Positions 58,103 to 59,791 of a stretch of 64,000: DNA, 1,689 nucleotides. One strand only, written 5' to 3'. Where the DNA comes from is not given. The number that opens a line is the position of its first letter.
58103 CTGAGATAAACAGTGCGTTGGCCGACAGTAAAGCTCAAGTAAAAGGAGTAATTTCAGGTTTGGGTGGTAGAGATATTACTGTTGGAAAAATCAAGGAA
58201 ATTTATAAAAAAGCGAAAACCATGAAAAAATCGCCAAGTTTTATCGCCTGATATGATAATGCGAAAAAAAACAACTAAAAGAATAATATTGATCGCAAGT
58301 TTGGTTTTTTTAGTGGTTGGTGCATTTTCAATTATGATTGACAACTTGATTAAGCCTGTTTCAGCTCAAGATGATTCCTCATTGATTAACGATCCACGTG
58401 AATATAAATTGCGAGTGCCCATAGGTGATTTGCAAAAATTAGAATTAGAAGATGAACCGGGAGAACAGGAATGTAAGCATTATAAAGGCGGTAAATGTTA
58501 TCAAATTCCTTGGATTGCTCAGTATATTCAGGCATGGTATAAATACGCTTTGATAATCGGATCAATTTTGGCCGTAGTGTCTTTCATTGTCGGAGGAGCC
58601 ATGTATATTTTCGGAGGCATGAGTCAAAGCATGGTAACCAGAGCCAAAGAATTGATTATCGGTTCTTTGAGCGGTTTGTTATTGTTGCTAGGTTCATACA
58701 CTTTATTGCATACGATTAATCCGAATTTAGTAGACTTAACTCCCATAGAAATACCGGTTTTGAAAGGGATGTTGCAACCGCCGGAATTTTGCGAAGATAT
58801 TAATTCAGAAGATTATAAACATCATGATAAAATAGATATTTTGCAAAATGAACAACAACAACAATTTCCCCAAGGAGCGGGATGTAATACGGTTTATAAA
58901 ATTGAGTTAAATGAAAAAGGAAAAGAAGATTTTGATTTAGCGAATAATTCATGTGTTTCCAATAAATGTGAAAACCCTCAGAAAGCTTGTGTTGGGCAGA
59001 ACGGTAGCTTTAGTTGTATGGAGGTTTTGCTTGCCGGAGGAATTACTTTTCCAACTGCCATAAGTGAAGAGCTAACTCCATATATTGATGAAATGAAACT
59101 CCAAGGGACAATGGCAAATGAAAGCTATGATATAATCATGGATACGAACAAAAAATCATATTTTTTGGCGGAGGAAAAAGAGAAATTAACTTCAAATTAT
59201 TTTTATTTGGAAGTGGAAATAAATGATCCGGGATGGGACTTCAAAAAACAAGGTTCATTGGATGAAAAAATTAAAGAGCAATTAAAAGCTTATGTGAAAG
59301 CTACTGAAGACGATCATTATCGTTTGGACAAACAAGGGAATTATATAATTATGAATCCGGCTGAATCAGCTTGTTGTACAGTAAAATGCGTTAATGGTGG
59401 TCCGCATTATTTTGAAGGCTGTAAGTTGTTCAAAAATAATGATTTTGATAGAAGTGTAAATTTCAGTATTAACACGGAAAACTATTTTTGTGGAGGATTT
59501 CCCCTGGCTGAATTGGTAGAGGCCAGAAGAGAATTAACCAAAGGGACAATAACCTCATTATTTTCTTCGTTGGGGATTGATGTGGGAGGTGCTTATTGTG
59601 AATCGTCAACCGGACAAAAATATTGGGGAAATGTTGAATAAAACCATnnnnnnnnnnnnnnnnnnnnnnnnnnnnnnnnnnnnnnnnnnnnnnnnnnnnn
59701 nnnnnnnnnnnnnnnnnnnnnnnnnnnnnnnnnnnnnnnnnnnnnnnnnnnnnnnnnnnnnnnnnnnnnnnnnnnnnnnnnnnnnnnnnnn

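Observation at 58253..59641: Unrelated cysteine-rich membrane protein with VirB2/TrbC-like topology inserted inside the por operon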

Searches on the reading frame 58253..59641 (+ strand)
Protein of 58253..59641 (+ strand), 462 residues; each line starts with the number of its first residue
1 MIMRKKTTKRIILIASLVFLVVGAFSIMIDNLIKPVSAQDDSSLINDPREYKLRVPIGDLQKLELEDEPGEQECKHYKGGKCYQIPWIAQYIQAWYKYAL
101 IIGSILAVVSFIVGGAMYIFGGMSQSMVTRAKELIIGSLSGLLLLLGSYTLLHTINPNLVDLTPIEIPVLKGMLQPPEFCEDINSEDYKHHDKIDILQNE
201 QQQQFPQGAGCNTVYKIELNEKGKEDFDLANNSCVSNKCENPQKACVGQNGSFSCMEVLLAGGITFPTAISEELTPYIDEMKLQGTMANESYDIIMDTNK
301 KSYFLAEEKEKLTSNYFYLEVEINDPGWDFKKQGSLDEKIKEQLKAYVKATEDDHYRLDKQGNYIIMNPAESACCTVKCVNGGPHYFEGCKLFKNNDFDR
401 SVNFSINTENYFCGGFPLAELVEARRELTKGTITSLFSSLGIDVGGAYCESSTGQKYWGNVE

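Call 3: search_protein_families(library=pfam, proteins=[window:58253-59641:+], max_evalue=1)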
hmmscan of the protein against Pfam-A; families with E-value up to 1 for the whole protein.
window:58253-59641:+ (462 aa): 2 families
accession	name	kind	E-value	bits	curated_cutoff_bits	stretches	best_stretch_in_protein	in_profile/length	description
PF18895.5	T4SS_pilin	-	0.00094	19.7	26.6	1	87-146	4-62/71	Type IV secretion system pilin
PF15159.11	PIG-Y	-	0.011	17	25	1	11-57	3-48/69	Phosphatidylinositol N-acetylglucosaminyltransferase subunit Y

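Call 4: search_protein_families(library=ncbifam, proteins=[window:58253-59641:+], max_evalue=1)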
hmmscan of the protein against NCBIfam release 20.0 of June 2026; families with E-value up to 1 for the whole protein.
window:58253-59641:+ (462 aa): 2 families
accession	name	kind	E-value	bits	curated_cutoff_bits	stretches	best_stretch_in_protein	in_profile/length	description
NF045596.1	ECF_S_CD3073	equivalog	0.019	14.6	180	1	88-161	82-153/174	CD3073 family putative ECF transporter S component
TIGR00893.1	2A0114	subfamily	0.31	9.9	395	1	87-156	237-307/399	D-galactonate transporter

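Call 7: find_homologous_proteins(query=window:58253-59638:+, max_evalue=0.001)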
Query window:58253-59638:+ (462 aa): 20 proteins with E <= 0.001 among 7943 candidates.
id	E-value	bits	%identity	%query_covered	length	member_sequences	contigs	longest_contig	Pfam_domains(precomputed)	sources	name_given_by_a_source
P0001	4.5e-17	80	36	35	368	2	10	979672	PF18895.6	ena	-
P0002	7.8e-17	79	37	32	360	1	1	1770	-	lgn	-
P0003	1.7e-16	78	40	29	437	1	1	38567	-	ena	-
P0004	2.1e-16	78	45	23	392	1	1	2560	-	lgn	-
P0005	9.0e-16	76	37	35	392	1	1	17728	-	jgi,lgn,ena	-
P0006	1.5e-15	75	44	20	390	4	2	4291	PF02557.23,PF01427.23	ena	-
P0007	2.0e-14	71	46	18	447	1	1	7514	PF18895.6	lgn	-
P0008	4.0e-14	70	37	26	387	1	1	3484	PF02557.23,PF18895.6,PF01427.23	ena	-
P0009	4.6e-14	70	46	21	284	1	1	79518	PF18895.6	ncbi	-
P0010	5.2e-13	67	46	21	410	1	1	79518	PF18895.6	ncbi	-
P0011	1.5e-11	62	45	18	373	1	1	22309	PF18895.6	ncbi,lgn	-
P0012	1.7e-10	59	38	25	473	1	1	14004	PF18895.6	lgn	-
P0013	1.7e-10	59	29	52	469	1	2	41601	PF18895.6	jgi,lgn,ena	-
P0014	7.7e-10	56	46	16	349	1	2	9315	PF18895.6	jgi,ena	-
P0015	8.7e-6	43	40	18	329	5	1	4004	PF18895.6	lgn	-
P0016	3.3e-5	41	40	21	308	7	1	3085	PF18895.6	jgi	-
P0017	7.9e-5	40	36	19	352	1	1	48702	PF18895.6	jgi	-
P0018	1.1e-4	39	39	20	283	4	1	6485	PF18895.6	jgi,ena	-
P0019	1.2e-4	39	36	17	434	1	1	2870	PF18895.6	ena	-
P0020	1.6e-4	39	41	18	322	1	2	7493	PF18895.6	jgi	jgi:hypothetical protein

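Call 10: find_encoding_contigs(protein=P0013, flank=6000, max_places=4)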
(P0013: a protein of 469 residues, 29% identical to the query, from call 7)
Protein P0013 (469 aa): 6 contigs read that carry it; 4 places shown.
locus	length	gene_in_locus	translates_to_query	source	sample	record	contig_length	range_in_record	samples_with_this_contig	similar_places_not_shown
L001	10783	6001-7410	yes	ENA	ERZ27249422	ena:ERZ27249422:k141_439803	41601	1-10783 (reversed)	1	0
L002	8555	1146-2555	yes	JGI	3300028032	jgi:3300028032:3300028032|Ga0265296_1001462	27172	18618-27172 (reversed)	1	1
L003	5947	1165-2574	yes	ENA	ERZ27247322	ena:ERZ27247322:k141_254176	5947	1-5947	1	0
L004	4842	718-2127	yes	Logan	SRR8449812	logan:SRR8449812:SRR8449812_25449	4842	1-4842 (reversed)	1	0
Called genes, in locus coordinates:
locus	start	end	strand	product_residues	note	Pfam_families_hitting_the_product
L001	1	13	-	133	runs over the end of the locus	-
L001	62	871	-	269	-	-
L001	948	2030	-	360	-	PF05569:Peptidase_M56, PF01435:Peptidase_M48 (weak)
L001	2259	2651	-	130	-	PF03965:Penicillinase_R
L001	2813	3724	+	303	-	PF12146:Hydrolase_4 (weak), PF00561:Abhydrolase_1, PF12697:Abhydrolase_6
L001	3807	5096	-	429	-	PF00270:DEAD, PF04851:ResIII (weak), PF00271:Helicase_C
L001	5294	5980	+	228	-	PF13462:Thioredoxin_4, PF01323:DSBA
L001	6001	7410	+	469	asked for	PF18895:T4SS_pilin (weak)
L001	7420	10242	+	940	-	PF00005:ABC_tran (faint), PF02463:SMC_N (faint), PF13175:AAA_15 (faint), PF13191:AAA_16 (faint), PF13304:AAA_21 (faint), PF13555:AAA_29 (faint), PF17760:UvrA_inter, PF17755:UvrA_DNA-bind, +1 more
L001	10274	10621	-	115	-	PF01245:Ribosomal_L19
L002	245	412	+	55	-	-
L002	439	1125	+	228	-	PF13462:Thioredoxin_4, PF01323:DSBA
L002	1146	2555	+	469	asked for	PF18895:T4SS_pilin (weak)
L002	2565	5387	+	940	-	PF00005:ABC_tran (faint), PF02463:SMC_N (faint), PF13175:AAA_15 (faint), PF13191:AAA_16 (faint), PF13304:AAA_21 (faint), PF13555:AAA_29 (faint), PF17760:UvrA_inter, PF17755:UvrA_DNA-bind, +1 more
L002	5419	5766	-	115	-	PF01245:Ribosomal_L19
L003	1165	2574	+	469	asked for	PF18895:T4SS_pilin (weak)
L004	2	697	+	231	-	?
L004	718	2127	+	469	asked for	PF18895:T4SS_pilin (weak)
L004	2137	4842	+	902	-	?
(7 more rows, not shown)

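Call 11: find_encoding_contigs(protein=window:58253-59641:+, flank=6000, max_places=4)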
Protein window:58253-59641:+ (462 aa): 1 contig read that carries it; 1 place shown.
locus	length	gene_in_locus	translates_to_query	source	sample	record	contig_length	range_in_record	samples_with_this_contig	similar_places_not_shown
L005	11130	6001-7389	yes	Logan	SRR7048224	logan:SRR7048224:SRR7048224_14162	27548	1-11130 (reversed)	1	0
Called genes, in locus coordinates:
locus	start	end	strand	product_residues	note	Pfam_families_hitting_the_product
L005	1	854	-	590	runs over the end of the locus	PF00753:Lactamase_B, PF12706:Lactamase_B_2, PF22505:RNase_J_b_CASP, PF17770:RNase_J_C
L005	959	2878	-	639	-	PF00496:SBP_bac_5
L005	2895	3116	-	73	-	PF03840:SecG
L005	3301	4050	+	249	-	PF13098:Thioredoxin_2 (weak), PF13462:Thioredoxin_4, PF01323:DSBA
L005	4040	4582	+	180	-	PF01558:POR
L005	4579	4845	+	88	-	PF13183:Fer4_8 (faint), PF00037:Fer4 (weak), PF12797:Fer4_2 (weak), PF12837:Fer4_6 (weak), PF13237:Fer4_10, PF14697:Fer4_21, PF12838:Fer4_7, PF00037:Fer4 (weak), +3 more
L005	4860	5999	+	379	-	PF01855:POR_N, PF02780:Transketolase_C, PF17147:PFOR_II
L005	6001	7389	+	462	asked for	-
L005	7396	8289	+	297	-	PF02775:TPP_enzyme_C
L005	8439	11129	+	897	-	?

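Call 13: find_encoding_contigs(protein=P0012, flank=6000, max_places=3)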
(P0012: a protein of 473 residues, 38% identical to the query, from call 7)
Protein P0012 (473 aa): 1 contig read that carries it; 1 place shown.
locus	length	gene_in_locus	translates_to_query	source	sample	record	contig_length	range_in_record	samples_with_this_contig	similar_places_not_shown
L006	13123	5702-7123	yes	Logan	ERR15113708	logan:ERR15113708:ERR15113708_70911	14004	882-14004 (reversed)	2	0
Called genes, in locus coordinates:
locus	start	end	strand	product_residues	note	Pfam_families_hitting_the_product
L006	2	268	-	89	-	?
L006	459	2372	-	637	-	PF09852:DUF2079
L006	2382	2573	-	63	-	-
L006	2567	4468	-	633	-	PF00496:SBP_bac_5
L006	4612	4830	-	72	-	PF03840:SecG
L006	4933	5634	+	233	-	PF13462:Thioredoxin_4, PF01323:DSBA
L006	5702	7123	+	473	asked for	PF18895:T4SS_pilin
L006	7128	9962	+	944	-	PF00005:ABC_tran (faint), PF02463:SMC_N (faint), PF13191:AAA_16 (faint), PF13304:AAA_21 (faint), PF13555:AAA_29 (faint), PF20703:nSTAND1 (faint), PF17760:UvrA_inter, PF17755:UvrA_DNA-bind, +2 more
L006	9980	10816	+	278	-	PF00849:PseudoU_synth_2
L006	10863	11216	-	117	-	PF01245:Ribosomal_L19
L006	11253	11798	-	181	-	PF02224:Cytidylate_kin (weak), PF13189:Cytidylate_kin2, PF13207:AAA_17, PF13238:AAA_18, PF01202:SKI (weak), PF02224:Cytidylate_kin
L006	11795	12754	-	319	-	PF01479:S4, PF00849:PseudoU_synth_2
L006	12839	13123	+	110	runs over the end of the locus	-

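Call 15: find_related_loci(query=A1, collection=genome_contigs, flank=10000)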
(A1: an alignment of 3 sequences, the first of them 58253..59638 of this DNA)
Query A1 (462 aa) in genome_contigs; peptide patterns used: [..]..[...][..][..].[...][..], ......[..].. (x = any residue, [..] = any of these).
53 stretches matched a pattern; 23 encode a relative of the query (tblastn E <= 1e-3); 23 distinct loci.
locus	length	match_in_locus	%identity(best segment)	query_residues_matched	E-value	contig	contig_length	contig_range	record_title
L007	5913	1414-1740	40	45-167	2e-21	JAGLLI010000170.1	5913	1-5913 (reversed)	MAG: Candidatus Parcubacteria bacterium isolate RS_5_13 ROV157_5.bin.13.fa_170, whole genome shotgun sequence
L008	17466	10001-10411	36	3-167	3e-21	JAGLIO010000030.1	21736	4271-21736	MAG: Candidatus Parcubacteria bacterium isolate RS_2_9 ROV157_2.bin.9.fa_30, whole genome shotgun sequence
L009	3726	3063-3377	41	47-167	4e-21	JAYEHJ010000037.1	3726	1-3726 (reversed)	MAG: Patescibacteria group bacterium isolate MAG221 MAG221_37, whole genome shotgun sequence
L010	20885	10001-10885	28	70-325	6e-21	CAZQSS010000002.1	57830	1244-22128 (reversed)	MAG TPA_asm: uncultured Gammaproteobacteria bacterium isolate binchicken_co248_149 genome assembly, contig: NODE_382_len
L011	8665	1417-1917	35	1-170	1e-20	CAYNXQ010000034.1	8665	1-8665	MAG TPA_asm: uncultured Gammaproteobacteria bacterium isolate SRP193066_co2_32 genome assembly, contig: NODE_4214_length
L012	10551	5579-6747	41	74-171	3e-18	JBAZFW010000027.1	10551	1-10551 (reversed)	MAG: Patescibacteria group bacterium isolate SO_2017_LW3_29 NODE_19640_length_10551_cov_3.592383_LW162_2017, whole genom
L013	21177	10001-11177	35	52-171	4e-17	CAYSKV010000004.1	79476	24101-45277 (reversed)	MAG TPA_asm: uncultured Gammaproteobacteria bacterium isolate binchicken_co154_6 genome assembly, contig: NODE_272_lengt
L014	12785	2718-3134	32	33-178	7e-17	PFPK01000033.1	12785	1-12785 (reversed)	MAG: Candidatus Magasanikbacteria bacterium CG_4_10_14_0_2_um_filter_37_12 CG_4_10_14_0.2_scaffold_2491_c, whole genome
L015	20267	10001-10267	39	79-167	1e-15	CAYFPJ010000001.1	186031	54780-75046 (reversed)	MAG TPA_asm: uncultured Gammaproteobacteria bacterium isolate ERP019367_co2_52 genome assembly, contig: NODE_78_length_1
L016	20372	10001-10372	34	43-173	1e-15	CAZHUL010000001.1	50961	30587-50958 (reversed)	MAG TPA_asm: uncultured Gammaproteobacteria bacterium isolate SRP062349_co1_298 genome assembly, contig: NODE_63_length_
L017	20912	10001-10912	26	1-254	2e-15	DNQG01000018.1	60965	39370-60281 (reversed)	MAG TPA_asm: Candidatus Magasanikbacteria bacterium isolate UBA10197 contig_20992, whole genome shotgun sequence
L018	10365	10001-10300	43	88-182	3e-15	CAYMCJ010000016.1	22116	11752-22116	MAG TPA_asm: uncultured Gammaproteobacteria bacterium isolate SRP178699_co1_454 genome assembly, contig: NODE_2768_lengt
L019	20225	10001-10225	45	88-162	5e-14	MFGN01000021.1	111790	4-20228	MAG: Candidatus Falkowbacteria bacterium RIFOXYD12_FULL_34_57 rifoxyd3_full_scaffold_31, whole genome shotgun sequence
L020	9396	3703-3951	46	80-162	1e-13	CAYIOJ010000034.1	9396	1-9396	MAG TPA_asm: uncultured Gammaproteobacteria bacterium isolate ERP119705_co24_904 genome assembly, contig: NODE_10648_len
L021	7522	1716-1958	45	88-171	4e-13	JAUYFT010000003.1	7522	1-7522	MAG: bacterium isolate C21_metabat.bin.3 C21_k141_228911, whole genome shotgun sequence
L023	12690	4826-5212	33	70-200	1e-12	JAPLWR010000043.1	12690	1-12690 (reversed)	MAG: Candidatus Magasanikiibacteriota bacterium isolate LacPavin_0419_WC70L_MAG_37_6 LacPavin_0419_WC70L_scaffold_682432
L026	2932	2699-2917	48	88-160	4e-11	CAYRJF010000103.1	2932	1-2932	MAG TPA_asm: uncultured Gammaproteobacteria bacterium isolate binchicken_co13_456 genome assembly, contig: NODE_63259_le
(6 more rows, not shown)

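Call 30: find_homologous_proteins(query=A2, max_evalue=1e-10)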
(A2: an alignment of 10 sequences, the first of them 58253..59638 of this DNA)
Query A2 (10 sequences) (462 aa, profile of the alignment): 17 proteins with E <= 1e-10 among 8000 candidates.
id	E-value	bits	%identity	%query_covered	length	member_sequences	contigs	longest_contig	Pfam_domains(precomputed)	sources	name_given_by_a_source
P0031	1.4e-100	356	30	82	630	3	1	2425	-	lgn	-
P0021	1.8e-74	270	93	45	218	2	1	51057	-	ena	-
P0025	4.1e-36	143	27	27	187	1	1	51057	-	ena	-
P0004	2.4e-29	121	45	23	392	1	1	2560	-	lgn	-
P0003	5.9e-27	113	40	29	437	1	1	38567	-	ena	-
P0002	1.9e-25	108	37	32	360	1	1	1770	-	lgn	-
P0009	8.7e-25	106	46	21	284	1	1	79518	PF18895.6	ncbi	-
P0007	2.9e-24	104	46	18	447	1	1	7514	PF18895.6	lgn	-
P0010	1.1e-21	96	46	21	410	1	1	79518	PF18895.6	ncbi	-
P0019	1.6e-17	82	36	17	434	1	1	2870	PF18895.6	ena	-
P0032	1.0e-16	79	38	20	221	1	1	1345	PF18895.6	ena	-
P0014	1.1e-16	79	46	16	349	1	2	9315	PF18895.6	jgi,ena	-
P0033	7.4e-15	73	38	18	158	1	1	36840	PF18895.6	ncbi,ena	-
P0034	5.6e-14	70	39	18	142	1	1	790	PF18895.6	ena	-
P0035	1.6e-13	69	31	21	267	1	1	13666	PF18895.6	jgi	-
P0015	1.5e-11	62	40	18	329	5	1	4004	PF18895.6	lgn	-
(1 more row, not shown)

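Call 32: find_encoding_contigs(protein=P0031, flank=8000, max_places=3)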
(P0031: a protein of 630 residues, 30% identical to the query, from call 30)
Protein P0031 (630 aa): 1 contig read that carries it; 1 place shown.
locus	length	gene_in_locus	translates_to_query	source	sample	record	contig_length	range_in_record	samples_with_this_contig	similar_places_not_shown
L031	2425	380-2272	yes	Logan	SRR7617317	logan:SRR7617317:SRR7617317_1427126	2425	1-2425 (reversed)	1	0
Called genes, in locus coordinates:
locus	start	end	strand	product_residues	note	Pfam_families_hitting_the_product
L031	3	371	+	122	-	?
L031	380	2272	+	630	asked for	-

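Call 40: find_related_loci(query=A4, collection=metagenome_contigs, flank=7000)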
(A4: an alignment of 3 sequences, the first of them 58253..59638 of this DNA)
Query A4 (462 aa) in metagenome_contigs; peptide patterns used: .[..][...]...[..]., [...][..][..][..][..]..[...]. (x = any residue, [..] = any of these).
600 stretches matched a pattern (row limit reached: there are more); 16 encode a relative of the query (tblastn E <= 1e-3); 16 distinct loci.
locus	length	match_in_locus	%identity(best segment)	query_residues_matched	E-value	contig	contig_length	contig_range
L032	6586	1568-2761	31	16-420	3e-53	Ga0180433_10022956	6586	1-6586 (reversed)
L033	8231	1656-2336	34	52-274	3e-40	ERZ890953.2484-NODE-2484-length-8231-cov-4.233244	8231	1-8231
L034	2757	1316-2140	33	3-267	6e-40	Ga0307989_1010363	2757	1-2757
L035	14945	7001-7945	31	81-389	4e-39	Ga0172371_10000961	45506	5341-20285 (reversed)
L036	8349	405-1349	31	81-389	4e-39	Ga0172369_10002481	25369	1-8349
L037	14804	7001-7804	32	3-267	2e-37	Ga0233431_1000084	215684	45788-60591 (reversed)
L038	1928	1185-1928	30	1-254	8e-35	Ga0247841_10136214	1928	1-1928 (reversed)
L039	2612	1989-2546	36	14-192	1e-30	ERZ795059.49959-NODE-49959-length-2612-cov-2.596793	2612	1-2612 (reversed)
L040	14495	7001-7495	37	3-172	5e-30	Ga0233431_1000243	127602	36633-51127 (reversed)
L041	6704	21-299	52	80-172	6e-29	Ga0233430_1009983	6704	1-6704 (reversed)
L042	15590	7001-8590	44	53-175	1e-23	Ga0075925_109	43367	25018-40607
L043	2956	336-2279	35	79-220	3e-19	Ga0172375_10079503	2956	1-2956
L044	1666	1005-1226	42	89-162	2e-12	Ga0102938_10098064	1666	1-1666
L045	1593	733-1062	32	32-152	2e-8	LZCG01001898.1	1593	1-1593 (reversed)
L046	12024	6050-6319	32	88-177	9e-7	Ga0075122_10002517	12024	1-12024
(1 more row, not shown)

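Call 48: search_solved_structures(query=A6, max_evalue=10)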
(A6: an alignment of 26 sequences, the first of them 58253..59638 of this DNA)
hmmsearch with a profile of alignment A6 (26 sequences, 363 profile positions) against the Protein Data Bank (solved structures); distinct sequences matched with E-value up to 10: 1.
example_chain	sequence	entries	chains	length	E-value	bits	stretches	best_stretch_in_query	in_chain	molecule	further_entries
3mwz_A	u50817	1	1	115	1.5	11.6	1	172-253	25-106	sialostatin L2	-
